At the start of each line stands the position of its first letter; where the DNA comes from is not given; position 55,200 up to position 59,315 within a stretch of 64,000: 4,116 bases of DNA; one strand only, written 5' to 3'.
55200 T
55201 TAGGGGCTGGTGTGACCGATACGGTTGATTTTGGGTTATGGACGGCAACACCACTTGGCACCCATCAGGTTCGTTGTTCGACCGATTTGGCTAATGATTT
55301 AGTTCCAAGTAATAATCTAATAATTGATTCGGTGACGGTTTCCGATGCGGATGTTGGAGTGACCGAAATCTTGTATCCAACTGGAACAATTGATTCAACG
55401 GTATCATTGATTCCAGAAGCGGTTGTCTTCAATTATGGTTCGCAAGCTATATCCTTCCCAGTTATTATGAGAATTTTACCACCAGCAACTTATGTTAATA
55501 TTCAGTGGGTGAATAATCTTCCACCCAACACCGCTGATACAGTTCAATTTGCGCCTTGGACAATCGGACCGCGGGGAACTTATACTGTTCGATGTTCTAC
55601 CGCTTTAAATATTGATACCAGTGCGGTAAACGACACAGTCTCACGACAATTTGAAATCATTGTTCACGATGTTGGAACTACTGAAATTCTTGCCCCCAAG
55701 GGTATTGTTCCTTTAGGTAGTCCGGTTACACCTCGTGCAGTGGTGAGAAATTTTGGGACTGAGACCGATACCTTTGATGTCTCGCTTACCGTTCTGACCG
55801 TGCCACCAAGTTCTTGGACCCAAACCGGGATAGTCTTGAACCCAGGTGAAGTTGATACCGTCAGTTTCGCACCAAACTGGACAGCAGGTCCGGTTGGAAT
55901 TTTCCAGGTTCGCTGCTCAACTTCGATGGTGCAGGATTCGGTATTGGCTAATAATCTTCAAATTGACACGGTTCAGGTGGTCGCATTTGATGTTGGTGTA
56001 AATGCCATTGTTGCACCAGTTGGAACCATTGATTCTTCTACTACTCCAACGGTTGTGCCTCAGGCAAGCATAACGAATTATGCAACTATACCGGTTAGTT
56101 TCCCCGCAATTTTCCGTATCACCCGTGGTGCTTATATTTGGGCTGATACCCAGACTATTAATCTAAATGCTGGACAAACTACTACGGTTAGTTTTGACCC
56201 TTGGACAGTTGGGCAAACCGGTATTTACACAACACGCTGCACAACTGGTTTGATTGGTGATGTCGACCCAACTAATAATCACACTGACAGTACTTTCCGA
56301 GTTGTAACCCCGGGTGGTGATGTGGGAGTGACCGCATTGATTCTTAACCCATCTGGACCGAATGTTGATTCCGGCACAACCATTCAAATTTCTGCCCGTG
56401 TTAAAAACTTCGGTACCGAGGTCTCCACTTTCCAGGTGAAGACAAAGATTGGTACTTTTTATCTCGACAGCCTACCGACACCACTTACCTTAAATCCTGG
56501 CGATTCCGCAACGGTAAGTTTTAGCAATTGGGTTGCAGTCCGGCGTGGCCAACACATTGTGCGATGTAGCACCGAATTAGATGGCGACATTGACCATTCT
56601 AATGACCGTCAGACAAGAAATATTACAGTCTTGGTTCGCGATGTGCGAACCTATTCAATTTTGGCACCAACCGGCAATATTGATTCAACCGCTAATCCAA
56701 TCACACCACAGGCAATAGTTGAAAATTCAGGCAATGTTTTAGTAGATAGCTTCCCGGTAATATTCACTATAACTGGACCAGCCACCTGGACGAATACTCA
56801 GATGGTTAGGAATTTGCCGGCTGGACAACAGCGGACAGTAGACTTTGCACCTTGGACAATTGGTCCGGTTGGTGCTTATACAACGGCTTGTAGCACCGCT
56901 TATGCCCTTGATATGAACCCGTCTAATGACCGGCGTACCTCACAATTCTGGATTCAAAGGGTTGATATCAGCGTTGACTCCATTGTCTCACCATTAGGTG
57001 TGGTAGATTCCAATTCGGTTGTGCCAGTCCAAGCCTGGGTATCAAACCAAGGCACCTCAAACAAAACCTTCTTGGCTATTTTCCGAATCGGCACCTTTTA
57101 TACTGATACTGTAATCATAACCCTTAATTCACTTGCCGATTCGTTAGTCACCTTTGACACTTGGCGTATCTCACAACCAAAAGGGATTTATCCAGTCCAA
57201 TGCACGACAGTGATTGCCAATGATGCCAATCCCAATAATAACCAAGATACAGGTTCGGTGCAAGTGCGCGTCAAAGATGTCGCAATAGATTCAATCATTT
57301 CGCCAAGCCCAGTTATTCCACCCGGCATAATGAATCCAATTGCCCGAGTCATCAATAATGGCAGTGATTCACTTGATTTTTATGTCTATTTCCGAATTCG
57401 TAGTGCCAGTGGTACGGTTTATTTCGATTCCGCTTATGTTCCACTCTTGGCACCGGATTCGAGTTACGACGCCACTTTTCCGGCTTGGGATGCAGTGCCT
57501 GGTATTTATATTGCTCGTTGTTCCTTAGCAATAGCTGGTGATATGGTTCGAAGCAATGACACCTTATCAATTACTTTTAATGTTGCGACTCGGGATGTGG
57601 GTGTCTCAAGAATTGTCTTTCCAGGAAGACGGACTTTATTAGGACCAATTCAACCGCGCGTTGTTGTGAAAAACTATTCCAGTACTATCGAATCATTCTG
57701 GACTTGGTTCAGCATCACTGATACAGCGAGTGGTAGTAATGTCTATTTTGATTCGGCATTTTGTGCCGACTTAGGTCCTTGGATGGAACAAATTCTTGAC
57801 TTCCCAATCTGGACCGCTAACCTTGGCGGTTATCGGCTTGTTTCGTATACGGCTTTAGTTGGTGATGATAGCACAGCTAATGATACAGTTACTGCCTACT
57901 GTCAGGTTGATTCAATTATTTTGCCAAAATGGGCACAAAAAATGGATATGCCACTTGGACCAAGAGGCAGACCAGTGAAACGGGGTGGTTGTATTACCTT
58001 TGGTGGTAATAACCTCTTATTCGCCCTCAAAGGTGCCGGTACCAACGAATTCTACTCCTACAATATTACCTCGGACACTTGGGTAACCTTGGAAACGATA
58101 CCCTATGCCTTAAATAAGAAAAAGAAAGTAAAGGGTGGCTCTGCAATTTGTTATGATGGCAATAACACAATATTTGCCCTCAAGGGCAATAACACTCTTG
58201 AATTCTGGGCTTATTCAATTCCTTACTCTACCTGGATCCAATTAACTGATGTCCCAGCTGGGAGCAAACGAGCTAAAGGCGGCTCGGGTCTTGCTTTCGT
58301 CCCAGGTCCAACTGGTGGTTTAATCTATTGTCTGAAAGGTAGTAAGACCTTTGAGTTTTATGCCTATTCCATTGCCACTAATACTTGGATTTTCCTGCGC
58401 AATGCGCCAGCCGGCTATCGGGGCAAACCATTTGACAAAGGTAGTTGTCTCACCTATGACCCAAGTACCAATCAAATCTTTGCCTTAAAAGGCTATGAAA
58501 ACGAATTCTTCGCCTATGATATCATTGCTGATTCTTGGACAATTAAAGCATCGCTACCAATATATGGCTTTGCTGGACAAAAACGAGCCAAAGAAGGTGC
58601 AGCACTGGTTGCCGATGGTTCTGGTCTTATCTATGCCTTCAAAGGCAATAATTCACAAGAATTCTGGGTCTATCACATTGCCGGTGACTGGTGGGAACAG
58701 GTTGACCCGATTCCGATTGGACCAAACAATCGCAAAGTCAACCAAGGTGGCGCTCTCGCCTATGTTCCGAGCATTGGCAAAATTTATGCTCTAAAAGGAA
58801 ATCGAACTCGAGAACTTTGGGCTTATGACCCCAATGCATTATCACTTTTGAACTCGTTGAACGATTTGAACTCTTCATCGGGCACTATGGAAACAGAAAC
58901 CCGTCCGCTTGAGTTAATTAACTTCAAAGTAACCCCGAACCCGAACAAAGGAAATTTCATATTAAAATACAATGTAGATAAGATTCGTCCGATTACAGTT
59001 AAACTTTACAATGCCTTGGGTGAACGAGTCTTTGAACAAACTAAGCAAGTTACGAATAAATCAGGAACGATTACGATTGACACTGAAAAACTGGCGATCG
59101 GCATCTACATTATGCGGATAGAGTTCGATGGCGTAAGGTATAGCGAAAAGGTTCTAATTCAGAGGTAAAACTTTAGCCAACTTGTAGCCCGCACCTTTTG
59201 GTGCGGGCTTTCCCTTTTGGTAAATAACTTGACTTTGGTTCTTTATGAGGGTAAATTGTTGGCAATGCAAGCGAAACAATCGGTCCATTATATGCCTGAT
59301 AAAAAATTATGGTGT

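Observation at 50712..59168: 2833-aa gingipain-family T9SS cargo containing near-identical internal DNA repeats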

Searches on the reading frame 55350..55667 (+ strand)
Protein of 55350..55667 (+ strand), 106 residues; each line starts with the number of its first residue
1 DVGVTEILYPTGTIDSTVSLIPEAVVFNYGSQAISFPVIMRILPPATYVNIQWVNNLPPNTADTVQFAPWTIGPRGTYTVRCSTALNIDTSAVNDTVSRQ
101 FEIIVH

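Call 32: search_solved_structures(query=A2, max_evalue=1, show_alignments=1)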
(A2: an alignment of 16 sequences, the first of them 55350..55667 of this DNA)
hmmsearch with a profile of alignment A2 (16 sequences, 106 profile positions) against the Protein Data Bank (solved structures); distinct sequences matched with E-value up to 1: 7.
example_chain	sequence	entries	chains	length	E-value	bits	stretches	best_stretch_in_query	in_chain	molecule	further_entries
2l0d_A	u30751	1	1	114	2e-05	27.8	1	8-98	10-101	Cell surface protein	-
3idu_A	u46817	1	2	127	0.00067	22.9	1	10-102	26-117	Uncharacterized protein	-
2kl6_A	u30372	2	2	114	0.00077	22.7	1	10-102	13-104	Uncharacterized protein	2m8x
8f70_A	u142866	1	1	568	0.081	16.2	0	22-65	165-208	T18.1 Major pilin backbone protein T-antigen,Major pilin backbone protein T-antigen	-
5x7g_A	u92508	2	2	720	0.083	16.2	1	13-70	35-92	Cycloisomaltooligosaccharide glucanotransferase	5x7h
2kfs_A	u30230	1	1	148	0.12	15.6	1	17-57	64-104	Conserved hypothetical regulatory protein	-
8eon_E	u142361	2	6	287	0.92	12.8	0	50-94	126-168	Baseplate hub gp41 | gp42 Tail hub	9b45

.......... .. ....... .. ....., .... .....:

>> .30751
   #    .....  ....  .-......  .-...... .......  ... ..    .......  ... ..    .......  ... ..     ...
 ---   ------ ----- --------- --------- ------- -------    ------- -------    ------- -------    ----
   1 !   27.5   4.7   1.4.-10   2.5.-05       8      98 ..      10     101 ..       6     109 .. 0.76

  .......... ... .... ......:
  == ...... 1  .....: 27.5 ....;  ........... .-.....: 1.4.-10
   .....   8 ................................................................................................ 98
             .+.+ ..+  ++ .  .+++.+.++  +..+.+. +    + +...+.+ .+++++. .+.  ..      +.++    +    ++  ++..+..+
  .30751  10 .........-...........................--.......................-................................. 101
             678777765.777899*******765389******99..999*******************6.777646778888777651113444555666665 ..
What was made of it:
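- On CARDB domain repeats: Unit profile against CARDB structures: E 2e-5 (call 32).
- Closest known: CARDB. Same: The unit profile matches at E 2e-5 to 8e-4 (call 32).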

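Call 41: predict_structure(alignment_id=A2)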
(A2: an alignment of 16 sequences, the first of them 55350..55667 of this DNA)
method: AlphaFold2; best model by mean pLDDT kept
length: 106 residues; sequences in the alignment: 16
mean_pLDDT: 93.7   pTM: 0.83
mean pLDDT of the five models: 93.7, 93.6, 93.3, 91.5, 89.4
residues with pLDDT >= 90: 88; 70-90: 17; 50-70: 1; < 50: 0
segments of 3 or more residues with pLDDT < 50: none
pLDDT, mean of each block of 10 residues (from residue 1): 96 90 97 96 95 97 97 93 89 91 87
secondary structure, 60 per line:
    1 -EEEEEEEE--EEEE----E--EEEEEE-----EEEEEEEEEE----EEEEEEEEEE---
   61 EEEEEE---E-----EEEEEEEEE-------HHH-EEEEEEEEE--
elements in order: E2-9 E12-15 E23-28 E34-43 E48-57 E61-66 E76-84 E96-104
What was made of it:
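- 52791..57911 (+): Array of 16 CARDB-fold units of 103-113 aa (aa 709-2415). A and B types alternate through U1-U13, and U14-U16 are divergent. Unit starts in window coordinates: 52791, 53130, 53439, 53754, 54075, 54390, 54717, 55032, 55350, 55668, 55989, 56319, 56640, 56964, 57276, 57594. The AlphaFold model of U9 has pLDDT 93.7 (call 41).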

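Call 44: fold_search(model_id=the predicted structure, library=pdb)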
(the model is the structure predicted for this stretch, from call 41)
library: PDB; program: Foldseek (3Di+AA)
matches with E <= 10: 1934; with E <= 0.001: 78
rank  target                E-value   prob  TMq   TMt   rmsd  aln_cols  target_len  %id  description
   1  2qki_E                2.6e-05  1.00  0.55  0.35   4.8       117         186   13  Human C3c in complex with the inhibitor compstatin (released 2007-08-14)
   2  8xrt_B                3.3e-05  1.00  0.66  0.11   5.5       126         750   12  The crystal structure of a GH3 enzyme CcBgl3B (released 2024-04-10)
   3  5xxn_B                3.5e-05  1.00  0.71  0.12   3.5       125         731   18  Crystal Structure of mutant (D286N) beta-glucosidase from Bacteroides thetaiotaomicron in complex with sophorose (released 2017-12-13)
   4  5xxm_B                4.3e-05  1.00  0.72  0.12   3.2       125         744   18  Crystal structure of GH3 beta-glucosidase from Bacteroides thetaiotaomicron in complex with gluconolactone (released 2017-12-13)
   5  6r5p_A                5.6e-05  1.00  0.70  0.12   3.5       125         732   13  The crystal structure of Glycoside Hydrolase BglX inactive mutant D286N from P. aeruginosa in complex with glucose (released 2020-04-15)
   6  8xrx_D                5.6e-05  1.00  0.64  0.11   5.8       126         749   13  The crystal structure of a GH3 enzyme CcBgl3B with glucose and gentiobiose (released 2024-04-10)
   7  21ji_C                5.9e-05  1.00  0.73  0.12   4.1       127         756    9  Crystal structure of isoprimeverose-producing enzyme from Phaeoacremonium minimum (released 2026-04-08)
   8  6r5i_A                6.6e-05  1.00  0.70  0.12   2.8       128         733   13  The crystal structure of the Glycoside Hydrolase BglX from P. aeruginosa (released 2020-04-15)
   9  8xrx_E                6.6e-05  1.00  0.67  0.14   4.4       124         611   14  The crystal structure of a GH3 enzyme CcBgl3B with glucose and gentiobiose (released 2024-04-10)
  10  5xxl_B                7.0e-05  1.00  0.68  0.12   4.1       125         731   19  Crystal structure of GH3 beta-glucosidase from Bacteroides thetaiotaomicron (released 2017-12-13)
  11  5xxo_B                7.4e-05  1.00  0.71  0.12   3.5       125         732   18  Crystal structure of mutant (D286N) GH3 beta-glucosidase from Bacteroides thetaiotaomicron in complex with sophorotrio (released 2017-12-13)
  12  8enu_H                7.4e-05  1.00  0.51  0.09   5.0       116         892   11  Structure of the C3bB proconvertase in complex with lufaxin (released 2023-08-09)
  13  3frp_G                7.8e-05  1.00  0.51  0.29   4.8       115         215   11  Crystal Structure of Cobra Venom Factor, a Co-factor for C3- and C5 convertase CVFBb (released 2009-04-28)
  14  6r5p_B                8.2e-05  1.00  0.70  0.12   2.9       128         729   13  The crystal structure of Glycoside Hydrolase BglX inactive mutant D286N from P. aeruginosa in complex with glucose (released 2020-04-15)
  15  8xrv_F                8.2e-05  1.00  0.66  0.11   5.5       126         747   12  The crystal structure of a GH3 enzyme CcBgl3B with glucose (released 2024-04-10)
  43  3idu_B                3.3e-04  1.00  0.80  0.77   2.5       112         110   20  Crystal Structure of the CARDB domain of the PF1109 protein in complex with di-metal ions from Pyrococcus furiosus, No (released 2009-08-04)
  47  3idu_A                3.7e-04  1.00  0.76  0.71   2.8       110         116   20  Crystal Structure of the CARDB domain of the PF1109 protein in complex with di-metal ions from Pyrococcus furiosus, No (released 2009-08-04)
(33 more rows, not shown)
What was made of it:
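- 52791..57911 (+): Its best TM-score, 0.80, is to the CARDB domain 3idu (call 44).
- On CARDB domain repeats: Model TM 0.80 to 3idu (call 44).
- Closest known: CARDB. Same: The fold of each unit: TM 0.80 and rmsd 2.5 A to 3idu (call 44).
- The unit has the CARDB fold: the unit profile hits 2l0d, 3idu and 2kl6 (call 32), the model has pLDDT 93.7 (call 41), and TM is 0.80 to 3idu (call 44).
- Tried and rejected: The fold had to be settled by a unit profile and a structure model (calls 32, 41, 44).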

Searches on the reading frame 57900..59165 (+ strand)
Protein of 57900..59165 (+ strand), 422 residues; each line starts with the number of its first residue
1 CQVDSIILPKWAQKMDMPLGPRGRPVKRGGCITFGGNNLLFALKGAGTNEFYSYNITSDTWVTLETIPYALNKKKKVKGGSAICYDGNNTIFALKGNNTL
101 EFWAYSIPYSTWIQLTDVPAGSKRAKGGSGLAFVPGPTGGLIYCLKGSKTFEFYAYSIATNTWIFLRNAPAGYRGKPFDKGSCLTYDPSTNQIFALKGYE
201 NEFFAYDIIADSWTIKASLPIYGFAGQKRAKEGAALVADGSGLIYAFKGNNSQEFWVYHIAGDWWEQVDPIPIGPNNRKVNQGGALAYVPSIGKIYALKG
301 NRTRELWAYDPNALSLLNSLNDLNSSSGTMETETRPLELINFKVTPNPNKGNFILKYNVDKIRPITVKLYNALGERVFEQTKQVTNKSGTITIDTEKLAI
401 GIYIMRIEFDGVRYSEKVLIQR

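Call 39: predict_structure(protein=window:57900-59165:+)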
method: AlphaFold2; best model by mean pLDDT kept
length: 422 residues; sequences in the alignment: 1
mean_pLDDT: 64.9   pTM: 0.59
mean pLDDT of the five models: 64.9, 49.8, 41.8, 37.2, 36.7
residues with pLDDT >= 90: 3; 70-90: 191; 50-70: 140; < 50: 88
segments of 3 or more residues with pLDDT < 50: 1-12, 14-29, 70-77, 122-124, 217-231, 315-339
pLDDT, mean of each block of 10 residues (from residue 1): 30 48 46 68 62 71 61 48 80 69 81 73 54 78 74 81 73 55 75 71 71 56 43 69 70 65 55 56 68 71 64 44 29 35 67 78 86 87 84 76 82 73 63
secondary structure, 60 per line:
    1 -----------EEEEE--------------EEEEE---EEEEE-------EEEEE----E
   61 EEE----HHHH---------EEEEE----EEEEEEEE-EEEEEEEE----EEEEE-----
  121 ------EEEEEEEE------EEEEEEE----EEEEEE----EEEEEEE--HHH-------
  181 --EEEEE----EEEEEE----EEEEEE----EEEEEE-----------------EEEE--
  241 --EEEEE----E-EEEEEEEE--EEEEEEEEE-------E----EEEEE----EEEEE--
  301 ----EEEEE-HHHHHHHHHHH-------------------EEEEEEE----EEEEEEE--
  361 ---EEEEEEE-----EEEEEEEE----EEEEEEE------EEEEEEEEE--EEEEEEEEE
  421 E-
elements in order: E12-16 E31-35 E39-43 E51-55 E60-63 H68-71 E81-85 E90-97 E99-106 E111-115 E127-134 E141-147 E152-157 E162-168 E183-187 E192-197 E202-207 E212-217 E235-238 E243-247 E254-261 E264-272 E285-289 E294-298 E305-309 H311-321 E341-347 E352-358 E364-370 E376-383 E388-394 E401-409 E412-421
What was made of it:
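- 57933..58826 (+): Six-bladed Kelch-type beta-propeller, with blade motifs at aa 2451, 2502, 2553, 2604, 2655 and 2706. The model has 24 strands (call 39; pLDDT only 65).
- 58935..59159 (+): T9SS type A C-terminal sorting domain (aa 2757-2831). The model shows a 7-strand sandwich (call 39).
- On Kelch beta-propeller: 24 strands in the model (call 39; pLDDT 65).
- The propeller model has low confidence (pLDDT 65, call 39).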

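Call 43: fold_search(model_id=the predicted structure, library=pdb)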
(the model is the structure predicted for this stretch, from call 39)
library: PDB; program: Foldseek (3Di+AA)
matches with E <= 10: 1680; with E <= 0.001: 470
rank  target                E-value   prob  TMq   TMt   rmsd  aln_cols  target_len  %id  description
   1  8ttq_A                2.4e-11  1.00  0.50  0.36   7.2       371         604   16  Cryo-EM structure of the inner MKLN1 dimer from an autoinhibited MKLN1 tetramer (released 2024-09-11)
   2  7onh_B                1.0e-10  1.00  0.44  0.58   4.4       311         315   18  Crystal structure of the computationally designed SAKe6BE-L3 protein (released 2022-12-14)
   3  8ttq_B                1.5e-10  1.00  0.49  0.35   6.8       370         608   16  Cryo-EM structure of the inner MKLN1 dimer from an autoinhibited MKLN1 tetramer (released 2024-09-11)
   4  2eic                  4.2e-10  1.00  0.39  0.28  17.4       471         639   12  Crystal Structure of Galactose Oxidase mutant W290F (released 2007-04-24)
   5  6xlt                  4.8e-10  1.00  0.41  0.29  16.9       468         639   12  The 1.48 Angstrom crystal structure of evolved galactose oxidase variant A3.E7 (released 2021-02-03)
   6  9g43_A                5.4e-10  1.00  0.43  0.31  17.8       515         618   12  Crystal structure of a galactose oxidase from Pseudoarthrobacter siccitolerans (released 2025-07-23)
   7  8tx5_A                1.7e-09  1.00  0.39  0.28  17.2       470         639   11  Crystal structure of an engineered variant of galactose oxidase, GOaseRd4BB, from Fusarium graminearum (released 2024-07-03)
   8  8glv_DA               1.8e-09  1.00  0.50  0.06  12.9       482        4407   11  96-nm repeat unit of doublet microtubules from Chlamydomonas reinhardtii flagella (released 2023-05-31)
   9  1gof                  1.9e-09  1.00  0.38  0.27  17.2       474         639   11  NOVEL THIOETHER BOND REVEALED BY A 1.7 ANGSTROMS CRYSTAL STRUCTURE OF GALACTOSE OXIDASE (released 1994-01-31)
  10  4ggd_A                2.6e-08  1.00  0.44  0.56  13.1       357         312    9  Structural analysis of human Cdc20 supports multisite degron recognition by APC/C. (released 2012-11-07)
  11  4aez_G                2.6e-08  1.00  0.42  0.53   7.3       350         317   12  Crystal Structure of Mitotic Checkpoint Complex (released 2012-03-21)
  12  6vbv_7                2.8e-08  1.00  0.40  0.26  21.8       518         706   11  Structure of the bovine BBSome:ARL6:GTP complex (released 2020-01-29)
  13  4aez_A                2.9e-08  1.00  0.42  0.52   7.3       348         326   10  Crystal Structure of Mitotic Checkpoint Complex (released 2012-03-21)
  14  3v4p_A                5.9e-08  1.00  0.45  0.35  13.9       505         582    9  crystal structure of a4b7 headpiece complexed with Fab ACT-1 (released 2012-01-11)
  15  8otz_f                6.3e-08  1.00  0.28  0.21  17.8       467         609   10  48-nm repeat of the native axonemal doublet microtubule from bovine sperm (released 2023-11-22)
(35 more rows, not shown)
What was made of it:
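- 57933..58826 (+): Foldseek's best matches are muskelin and a designed protein named SAKe6BE-L3 (call 43).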
